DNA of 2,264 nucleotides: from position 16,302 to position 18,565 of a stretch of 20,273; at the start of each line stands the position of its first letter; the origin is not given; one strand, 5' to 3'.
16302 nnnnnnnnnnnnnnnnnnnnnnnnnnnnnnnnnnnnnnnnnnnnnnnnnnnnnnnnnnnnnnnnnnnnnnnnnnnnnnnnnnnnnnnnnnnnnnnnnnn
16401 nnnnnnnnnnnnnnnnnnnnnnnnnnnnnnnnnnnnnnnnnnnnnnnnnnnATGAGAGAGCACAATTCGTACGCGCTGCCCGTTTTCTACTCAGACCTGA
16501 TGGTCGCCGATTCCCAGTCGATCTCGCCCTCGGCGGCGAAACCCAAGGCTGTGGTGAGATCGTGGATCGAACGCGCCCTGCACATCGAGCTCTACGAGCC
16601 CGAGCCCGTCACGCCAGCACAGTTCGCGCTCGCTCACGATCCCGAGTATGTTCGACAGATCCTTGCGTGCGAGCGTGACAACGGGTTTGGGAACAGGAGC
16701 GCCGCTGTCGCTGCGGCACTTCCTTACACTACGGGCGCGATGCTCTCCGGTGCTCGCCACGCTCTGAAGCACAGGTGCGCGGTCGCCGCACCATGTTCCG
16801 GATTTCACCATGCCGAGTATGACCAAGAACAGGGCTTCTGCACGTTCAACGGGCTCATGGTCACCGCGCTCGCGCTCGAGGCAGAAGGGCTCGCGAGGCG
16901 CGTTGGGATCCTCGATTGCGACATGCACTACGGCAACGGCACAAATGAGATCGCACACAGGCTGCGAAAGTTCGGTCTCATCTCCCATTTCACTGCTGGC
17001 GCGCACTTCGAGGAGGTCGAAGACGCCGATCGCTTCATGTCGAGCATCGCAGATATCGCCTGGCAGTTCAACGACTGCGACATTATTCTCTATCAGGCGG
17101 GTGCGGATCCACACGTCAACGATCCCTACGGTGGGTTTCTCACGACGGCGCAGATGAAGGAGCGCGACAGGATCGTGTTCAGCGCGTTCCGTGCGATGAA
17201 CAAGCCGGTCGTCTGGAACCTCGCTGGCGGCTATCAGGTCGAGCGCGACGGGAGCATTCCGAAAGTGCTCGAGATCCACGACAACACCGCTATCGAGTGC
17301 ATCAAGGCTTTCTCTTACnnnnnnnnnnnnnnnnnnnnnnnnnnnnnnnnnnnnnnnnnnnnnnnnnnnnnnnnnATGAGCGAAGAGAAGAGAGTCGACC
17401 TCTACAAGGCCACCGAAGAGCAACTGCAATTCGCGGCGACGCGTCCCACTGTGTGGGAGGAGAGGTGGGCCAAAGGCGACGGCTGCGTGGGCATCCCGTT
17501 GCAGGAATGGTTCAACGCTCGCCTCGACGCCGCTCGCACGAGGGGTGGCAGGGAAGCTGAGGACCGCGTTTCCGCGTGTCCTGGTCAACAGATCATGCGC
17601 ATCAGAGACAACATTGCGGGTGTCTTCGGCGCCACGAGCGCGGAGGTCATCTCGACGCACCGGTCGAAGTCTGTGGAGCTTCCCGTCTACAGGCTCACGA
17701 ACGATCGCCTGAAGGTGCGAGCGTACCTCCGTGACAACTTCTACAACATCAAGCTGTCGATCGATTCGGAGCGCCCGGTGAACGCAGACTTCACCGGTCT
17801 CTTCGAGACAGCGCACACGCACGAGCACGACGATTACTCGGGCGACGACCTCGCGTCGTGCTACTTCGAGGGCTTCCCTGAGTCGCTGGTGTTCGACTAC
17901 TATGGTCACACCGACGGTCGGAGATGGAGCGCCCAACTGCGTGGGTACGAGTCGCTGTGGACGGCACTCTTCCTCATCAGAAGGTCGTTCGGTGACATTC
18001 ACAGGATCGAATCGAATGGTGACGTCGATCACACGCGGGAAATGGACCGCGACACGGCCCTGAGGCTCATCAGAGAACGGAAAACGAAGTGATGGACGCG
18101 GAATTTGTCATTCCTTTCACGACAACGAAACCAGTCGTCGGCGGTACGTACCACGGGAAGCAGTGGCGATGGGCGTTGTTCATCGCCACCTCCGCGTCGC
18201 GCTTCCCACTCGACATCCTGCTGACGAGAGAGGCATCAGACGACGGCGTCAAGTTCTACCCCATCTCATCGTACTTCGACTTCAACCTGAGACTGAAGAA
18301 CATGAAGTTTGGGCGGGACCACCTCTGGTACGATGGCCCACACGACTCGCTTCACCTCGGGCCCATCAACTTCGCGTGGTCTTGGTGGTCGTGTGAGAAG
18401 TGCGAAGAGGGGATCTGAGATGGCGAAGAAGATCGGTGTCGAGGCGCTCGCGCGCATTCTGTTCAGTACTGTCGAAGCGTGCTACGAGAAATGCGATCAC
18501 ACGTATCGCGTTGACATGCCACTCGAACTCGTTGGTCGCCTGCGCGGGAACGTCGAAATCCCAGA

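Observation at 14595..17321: Translationally coupled cassette: minimal eukaryotic-like protein kinase, ATP-dependent DNA ligase and HDAC-family deacetylase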

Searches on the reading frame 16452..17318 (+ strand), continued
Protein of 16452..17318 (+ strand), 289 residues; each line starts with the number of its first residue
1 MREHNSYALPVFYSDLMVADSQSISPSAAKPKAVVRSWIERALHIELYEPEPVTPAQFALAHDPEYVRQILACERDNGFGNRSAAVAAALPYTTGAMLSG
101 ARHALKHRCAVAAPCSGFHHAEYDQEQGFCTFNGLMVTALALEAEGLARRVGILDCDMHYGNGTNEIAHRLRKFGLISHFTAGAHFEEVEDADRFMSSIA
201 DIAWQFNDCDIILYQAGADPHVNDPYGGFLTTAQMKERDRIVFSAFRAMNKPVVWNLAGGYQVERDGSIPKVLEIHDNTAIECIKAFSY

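Call 79: find_related_loci(query=window:16452-17318:+, collection=genome_contigs, flank=4000)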
Query window:16452-17318:+ (289 aa) in genome_contigs; peptide patterns used: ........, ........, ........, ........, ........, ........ (x = any residue, [..] = any of these).
39 stretches matched a pattern; 8 encode a relative of the query (tblastn E <= 1e-3); 8 distinct loci.
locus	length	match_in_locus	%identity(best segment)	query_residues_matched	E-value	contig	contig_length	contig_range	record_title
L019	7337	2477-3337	60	1-287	4e-116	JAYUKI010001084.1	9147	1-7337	MAG: Myxococcales bacterium isolate GFS_9240 GFS_9240_1083, whole genome shotgun sequence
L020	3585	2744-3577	52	9-288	4e-91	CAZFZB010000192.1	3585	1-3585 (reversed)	MAG TPA_asm: uncultured Chromatiaceae bacterium isolate binchicken_co245_23 genome assembly, contig: NODE_40461_length_3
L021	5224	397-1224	50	7-287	4e-86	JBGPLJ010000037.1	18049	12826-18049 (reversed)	MAG: Steroidobacteraceae bacterium isolate OBJ_0618_7090110_265 k141_643654_length_18049_cov_24.0000, whole genome shotg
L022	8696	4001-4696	33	50-261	5e-23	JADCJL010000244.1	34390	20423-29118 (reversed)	MAG: Acidobacteriaceae bacterium isolate M025S2SP1A36QC M025S2_244, whole genome shotgun sequence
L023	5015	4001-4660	33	61-261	1e-22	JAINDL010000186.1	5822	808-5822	MAG: Bryobacteraceae bacterium CoA2 C42 k141_490534_flag_1_multi_29.0000_len_5822, whole genome shotgun sequence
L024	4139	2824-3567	32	48-279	2e-22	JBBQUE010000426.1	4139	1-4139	MAG: Bryobacterales bacterium isolate Co_metawrap_1886 Cmw_1886_k141_27425222_length_4139_cov_5.0000, whole genome shotg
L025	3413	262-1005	31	48-279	1e-21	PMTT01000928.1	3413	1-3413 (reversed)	MAG: Bryobacterales bacterium isolate palsa_130 73.20110700_P2D.82_contig_26445, whole genome shotgun sequence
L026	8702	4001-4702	32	48-261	1e-21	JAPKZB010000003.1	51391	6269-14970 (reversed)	MAG: Acidobacteria bacterium isolate LacPavin_0818_WC50_MAG_64_13 LacPavin_0818_WC50_scaffold_901470, whole genome shotg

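Call 82: find_encoding_contigs(protein=P0100, flank=5000, max_places=3)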
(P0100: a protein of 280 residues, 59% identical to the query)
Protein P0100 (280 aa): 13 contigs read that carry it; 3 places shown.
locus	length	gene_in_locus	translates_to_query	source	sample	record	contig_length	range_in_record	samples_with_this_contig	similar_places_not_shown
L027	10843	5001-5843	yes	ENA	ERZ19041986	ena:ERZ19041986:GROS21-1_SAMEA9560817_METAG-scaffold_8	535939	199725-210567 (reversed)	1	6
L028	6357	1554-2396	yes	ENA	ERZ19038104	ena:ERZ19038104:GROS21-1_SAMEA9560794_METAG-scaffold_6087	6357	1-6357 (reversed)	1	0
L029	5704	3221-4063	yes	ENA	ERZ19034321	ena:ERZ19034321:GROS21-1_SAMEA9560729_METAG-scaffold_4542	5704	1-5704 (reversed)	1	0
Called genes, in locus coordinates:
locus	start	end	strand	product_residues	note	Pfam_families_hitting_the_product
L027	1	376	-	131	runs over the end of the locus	-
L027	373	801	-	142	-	-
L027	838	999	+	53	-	-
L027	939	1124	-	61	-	-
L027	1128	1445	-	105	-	-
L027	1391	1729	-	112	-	-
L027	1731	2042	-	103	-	-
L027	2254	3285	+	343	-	PF00226:DnaJ, PF00069:Pkinase, PF07714:PK_Tyr_Ser-Thr, PF01636:APH (faint)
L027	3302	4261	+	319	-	-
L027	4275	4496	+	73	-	-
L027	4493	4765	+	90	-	-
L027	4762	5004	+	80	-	-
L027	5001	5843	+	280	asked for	PF00850:Hist_deacetyl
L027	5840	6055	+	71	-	-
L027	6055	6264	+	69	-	-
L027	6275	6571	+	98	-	-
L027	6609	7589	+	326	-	-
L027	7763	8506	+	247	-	-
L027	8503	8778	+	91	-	-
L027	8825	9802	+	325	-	-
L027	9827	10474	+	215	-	-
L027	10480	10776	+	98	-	-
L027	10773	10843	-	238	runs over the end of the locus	-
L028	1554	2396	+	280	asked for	PF00850:Hist_deacetyl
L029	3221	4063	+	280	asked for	PF00850:Hist_deacetyl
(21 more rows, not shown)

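Call 84: search_protein_families(library=phrogs, proteins=[L027:2254-3282:+, L027:3302-4258:+, L027:6609-7586:+, L027:7763-8503:+, L027:8825-9799:+, L027:9827-10471:+, L027:5001-5840:+], max_evalue=0.01)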
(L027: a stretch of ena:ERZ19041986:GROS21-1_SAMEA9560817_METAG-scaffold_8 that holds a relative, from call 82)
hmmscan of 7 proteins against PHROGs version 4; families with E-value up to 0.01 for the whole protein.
L027:2254-3282:+ (343 aa): 8 families
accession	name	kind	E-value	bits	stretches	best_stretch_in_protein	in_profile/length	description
phrog_2361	-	other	2.7e-32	113.2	1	84-284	8-215/415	serine-threonine kinase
phrog_3043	-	other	6.6e-16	59.5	1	171-278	190-299/376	kinase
phrog_14336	-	unknown function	1.3e-10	42.2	1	16-102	5-84/363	-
phrog_9210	-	unknown function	3.7e-09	37.5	1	15-67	149-202/204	-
phrog_13942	-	unknown function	1.4e-05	25.6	1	32-68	32-68/336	-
phrog_2778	-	unknown function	1.8e-05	25.7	1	11-77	31-99/239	-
phrog_3297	-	other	0.0013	19.6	1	193-231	73-110/160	kinase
phrog_15863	-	unknown function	0.007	16.7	0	34-71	161-200/312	-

L027:3302-4258:+ (319 aa): 2 families
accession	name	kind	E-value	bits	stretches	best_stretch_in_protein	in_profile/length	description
phrog_2971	-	unknown function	7.5e-26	92.1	1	34-255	66-290/352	-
phrog_6485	-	connector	0.005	17.7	0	39-71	23-55/131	tail terminator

L027:6609-7586:+ (326 aa): 0 families

L027:7763-8503:+ (247 aa): 0 families

L027:8825-9799:+ (325 aa): 0 families

L027:9827-10471:+ (215 aa): 0 families

L027:5001-5840:+ (280 aa): 0 families

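Call 87: find_related_loci(query=A3, collection=viral_contigs, flank=8000)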
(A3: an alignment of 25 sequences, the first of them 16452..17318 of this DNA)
Query A3 (289 aa) in viral_contigs; peptide patterns used: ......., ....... (x = any residue, [..] = any of these).
167 stretches matched a pattern; 161 encode a relative of the query (tblastn E <= 1e-3); the best 80 are kept; 80 distinct loci.
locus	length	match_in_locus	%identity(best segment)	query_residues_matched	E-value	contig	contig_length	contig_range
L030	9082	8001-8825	62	11-287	4e-114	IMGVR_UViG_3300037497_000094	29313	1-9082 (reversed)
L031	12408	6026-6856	59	8-287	5e-111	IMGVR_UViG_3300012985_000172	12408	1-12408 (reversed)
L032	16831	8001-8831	59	8-287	5e-111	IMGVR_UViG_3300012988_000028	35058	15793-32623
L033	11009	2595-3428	59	8-287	1e-108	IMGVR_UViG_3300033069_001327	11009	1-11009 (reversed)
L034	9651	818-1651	59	8-287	1e-108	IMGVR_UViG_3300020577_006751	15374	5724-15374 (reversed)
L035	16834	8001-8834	59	8-287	5e-108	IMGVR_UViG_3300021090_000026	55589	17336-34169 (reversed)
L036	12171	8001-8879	57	2-287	2e-107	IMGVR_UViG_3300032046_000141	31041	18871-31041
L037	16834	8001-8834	58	9-288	3e-107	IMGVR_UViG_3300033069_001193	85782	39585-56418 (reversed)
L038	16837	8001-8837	58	9-287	5e-105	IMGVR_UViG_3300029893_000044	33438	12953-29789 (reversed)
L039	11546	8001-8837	58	9-288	4e-105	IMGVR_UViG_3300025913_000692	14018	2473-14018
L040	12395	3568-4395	57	9-287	6e-101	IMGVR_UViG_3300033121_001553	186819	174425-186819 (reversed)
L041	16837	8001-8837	56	9-287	2e-99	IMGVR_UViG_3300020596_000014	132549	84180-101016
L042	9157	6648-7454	52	8-287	2e-92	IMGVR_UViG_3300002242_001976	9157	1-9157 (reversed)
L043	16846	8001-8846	51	11-288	3e-88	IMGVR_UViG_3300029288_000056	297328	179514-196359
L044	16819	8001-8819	52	9-287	1e-86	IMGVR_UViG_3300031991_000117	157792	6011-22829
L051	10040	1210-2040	45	9-287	3e-77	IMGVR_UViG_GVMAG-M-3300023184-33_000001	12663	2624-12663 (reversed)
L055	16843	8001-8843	46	4-287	2e-75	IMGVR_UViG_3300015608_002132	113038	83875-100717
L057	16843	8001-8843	46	4-287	2e-75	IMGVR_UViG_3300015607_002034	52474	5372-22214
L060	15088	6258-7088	46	9-287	6e-74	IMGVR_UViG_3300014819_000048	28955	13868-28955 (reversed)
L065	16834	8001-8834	44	9-287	5e-72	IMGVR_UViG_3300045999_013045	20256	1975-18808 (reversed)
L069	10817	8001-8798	45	22-283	2e-69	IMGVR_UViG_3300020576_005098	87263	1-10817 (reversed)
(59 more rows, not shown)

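Call 91: search_protein_families(library=pfam, proteins=[L065:7338-7826:+, L032:2925-4340:+, L055:1-2772:+, L065:8848-9162:+, L060:7753-8112:+, L069:9799-10527:+, L031:28-924:+, L057:9711-10019:+, L051:4885-5532:+], max_evalue=0.001)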
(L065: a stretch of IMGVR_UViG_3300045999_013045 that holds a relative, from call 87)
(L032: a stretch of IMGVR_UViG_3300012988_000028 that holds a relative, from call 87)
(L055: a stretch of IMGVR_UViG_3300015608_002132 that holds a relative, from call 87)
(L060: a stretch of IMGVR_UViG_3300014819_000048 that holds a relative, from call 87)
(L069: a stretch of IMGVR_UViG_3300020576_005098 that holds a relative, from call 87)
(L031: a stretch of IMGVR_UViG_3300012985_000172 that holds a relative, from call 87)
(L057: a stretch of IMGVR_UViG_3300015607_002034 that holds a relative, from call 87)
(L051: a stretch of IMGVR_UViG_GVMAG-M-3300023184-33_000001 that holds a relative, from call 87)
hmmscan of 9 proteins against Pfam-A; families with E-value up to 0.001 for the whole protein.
L065:7338-7826:+ (163 aa): 1 family
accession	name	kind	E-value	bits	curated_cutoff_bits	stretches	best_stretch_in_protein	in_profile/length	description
PF06841.18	Phage_T4_gp19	-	8e-06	26.1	28.2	1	23-157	5-131/134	T4-like virus tail tube protein gp19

L032:2925-4340:+ (472 aa): 2 families
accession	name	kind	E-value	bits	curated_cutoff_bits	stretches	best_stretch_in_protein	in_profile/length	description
PF03796.21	DnaB_C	-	3.7e-19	69.6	27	1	178-411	2-242/255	DnaB-like helicase C terminal domain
PF13481.12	AAA_25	-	1.2e-05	25.5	27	1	187-357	22-194/195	AAA domain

L055:1-2772:+ (924 aa): 1 family
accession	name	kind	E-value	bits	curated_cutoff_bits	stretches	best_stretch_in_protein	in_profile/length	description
PF17482.7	Phage_sheath_1C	-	1.8e-05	25.2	26.9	1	819-915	5-102/104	Phage tail sheath C-terminal domain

L065:8848-9162:+ (105 aa): 1 family
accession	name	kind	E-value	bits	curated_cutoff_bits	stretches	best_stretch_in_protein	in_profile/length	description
PF01844.29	HNH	-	5.8e-09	36.4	21.4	1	13-57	1-46/47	HNH endonuclease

L060:7753-8112:+ (120 aa): 0 families

L069:9799-10527:+ (243 aa): 0 families

L031:28-924:+ (299 aa): 2 families
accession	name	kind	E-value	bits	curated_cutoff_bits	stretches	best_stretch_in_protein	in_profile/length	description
PF02739.22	5_3_exonuc_N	-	7.3e-21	75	34.3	1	3-149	25-159/164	5'-3' exonuclease, N-terminal resolvase-like domain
PF01367.25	5_3_exonuc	-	6.1e-07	30.3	40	1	158-237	4-77/97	5'-3' exonuclease, C-terminal SAM fold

L057:9711-10019:+ (103 aa): 0 families

L051:4885-5532:+ (216 aa): 0 families

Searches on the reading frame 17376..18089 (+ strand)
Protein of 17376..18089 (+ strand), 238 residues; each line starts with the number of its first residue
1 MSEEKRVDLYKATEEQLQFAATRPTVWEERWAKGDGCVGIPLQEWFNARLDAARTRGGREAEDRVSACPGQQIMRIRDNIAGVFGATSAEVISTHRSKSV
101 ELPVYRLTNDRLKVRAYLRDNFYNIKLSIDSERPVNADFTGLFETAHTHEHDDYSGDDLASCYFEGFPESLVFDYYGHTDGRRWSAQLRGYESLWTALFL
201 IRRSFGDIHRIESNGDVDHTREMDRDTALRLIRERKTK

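Call 3: search_protein_families(library=pfam, proteins=[window:17376-18089:+], max_evalue=0.1)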
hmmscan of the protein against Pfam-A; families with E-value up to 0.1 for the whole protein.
window:17376-18089:+ (238 aa): 0 families

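Call 11: search_protein_families(library=phrogs, proteins=[window:17376-18089:+], max_evalue=0.01)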
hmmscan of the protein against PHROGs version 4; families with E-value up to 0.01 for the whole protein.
window:17376-18089:+ (238 aa): 0 families

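Call 46: search_protein_families(library=ncbifam, proteins=[window:17376-18089:+], max_evalue=0.01)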
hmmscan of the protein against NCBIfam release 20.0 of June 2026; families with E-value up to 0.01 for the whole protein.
window:17376-18089:+ (238 aa): 0 families

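Call 47: search_protein_families(library=padloc, proteins=[window:17376-18089:+], max_evalue=0.01)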
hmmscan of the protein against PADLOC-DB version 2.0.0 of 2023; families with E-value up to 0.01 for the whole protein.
window:17376-18089:+ (238 aa): 0 families

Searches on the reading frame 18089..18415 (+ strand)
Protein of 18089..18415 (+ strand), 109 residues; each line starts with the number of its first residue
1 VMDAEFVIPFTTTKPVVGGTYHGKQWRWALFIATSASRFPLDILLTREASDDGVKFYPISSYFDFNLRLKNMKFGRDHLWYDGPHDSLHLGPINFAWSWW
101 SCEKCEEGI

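Call 3: search_protein_families(library=pfam, proteins=[window:18089-18415:+], max_evalue=0.1)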
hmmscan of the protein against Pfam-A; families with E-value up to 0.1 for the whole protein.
window:18089-18415:+ (109 aa): 0 families

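Call 11: search_protein_families(library=phrogs, proteins=[window:18089-18415:+], max_evalue=0.01)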
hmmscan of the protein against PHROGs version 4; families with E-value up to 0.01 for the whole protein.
window:18089-18415:+ (109 aa): 1 family
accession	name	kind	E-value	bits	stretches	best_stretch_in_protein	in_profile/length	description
phrog_34921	-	unknown function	0.0063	17.6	0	72-100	18-45/46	-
